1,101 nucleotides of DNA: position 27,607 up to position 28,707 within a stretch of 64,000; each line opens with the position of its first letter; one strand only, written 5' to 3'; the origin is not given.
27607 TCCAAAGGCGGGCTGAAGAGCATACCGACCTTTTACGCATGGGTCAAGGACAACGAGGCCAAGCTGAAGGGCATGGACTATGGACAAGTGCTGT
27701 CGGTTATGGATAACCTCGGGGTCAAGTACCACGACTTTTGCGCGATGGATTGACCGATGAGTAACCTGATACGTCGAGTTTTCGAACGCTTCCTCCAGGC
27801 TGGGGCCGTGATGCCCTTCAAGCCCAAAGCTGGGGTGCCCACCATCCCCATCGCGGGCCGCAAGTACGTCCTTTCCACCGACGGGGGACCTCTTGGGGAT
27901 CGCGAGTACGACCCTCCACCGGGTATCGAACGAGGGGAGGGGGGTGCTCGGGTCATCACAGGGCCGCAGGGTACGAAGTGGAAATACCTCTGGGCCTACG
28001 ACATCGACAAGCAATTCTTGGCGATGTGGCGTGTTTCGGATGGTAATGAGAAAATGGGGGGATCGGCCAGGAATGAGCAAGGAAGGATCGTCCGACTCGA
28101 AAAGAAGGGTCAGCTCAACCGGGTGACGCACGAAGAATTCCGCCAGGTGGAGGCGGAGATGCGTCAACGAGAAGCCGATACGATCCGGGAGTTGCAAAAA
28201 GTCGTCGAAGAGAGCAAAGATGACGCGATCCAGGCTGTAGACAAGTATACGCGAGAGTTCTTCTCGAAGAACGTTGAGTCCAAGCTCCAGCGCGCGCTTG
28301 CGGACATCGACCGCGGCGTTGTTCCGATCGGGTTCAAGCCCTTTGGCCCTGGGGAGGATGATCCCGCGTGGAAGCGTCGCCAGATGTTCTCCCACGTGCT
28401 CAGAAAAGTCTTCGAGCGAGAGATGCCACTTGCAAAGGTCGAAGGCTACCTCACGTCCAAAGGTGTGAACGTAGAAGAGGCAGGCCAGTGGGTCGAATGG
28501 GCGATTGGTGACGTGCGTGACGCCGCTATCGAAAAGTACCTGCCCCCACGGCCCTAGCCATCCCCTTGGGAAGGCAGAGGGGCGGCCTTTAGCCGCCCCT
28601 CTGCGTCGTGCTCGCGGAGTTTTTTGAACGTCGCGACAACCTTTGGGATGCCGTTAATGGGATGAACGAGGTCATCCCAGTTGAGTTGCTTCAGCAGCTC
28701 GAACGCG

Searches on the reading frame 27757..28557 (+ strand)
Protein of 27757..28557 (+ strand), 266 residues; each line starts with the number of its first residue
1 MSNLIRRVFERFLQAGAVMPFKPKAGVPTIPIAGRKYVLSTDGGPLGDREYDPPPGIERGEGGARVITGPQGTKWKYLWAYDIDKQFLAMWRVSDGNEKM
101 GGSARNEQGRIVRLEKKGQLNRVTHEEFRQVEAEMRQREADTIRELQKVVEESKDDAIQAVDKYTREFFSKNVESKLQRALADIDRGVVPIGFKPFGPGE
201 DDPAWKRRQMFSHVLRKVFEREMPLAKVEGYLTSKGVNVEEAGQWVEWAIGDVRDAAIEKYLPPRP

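Call 101: search_protein_families(library=pfam, proteins=[window:27757-28557:+], max_evalue=1)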
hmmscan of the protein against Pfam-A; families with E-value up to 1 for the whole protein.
window:27757-28557:+ (266 aa): 1 family
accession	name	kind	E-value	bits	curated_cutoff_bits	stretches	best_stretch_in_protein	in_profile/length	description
PF22775.2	GA_3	-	0.14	13.1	27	1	135-190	38-90/100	GA-like domain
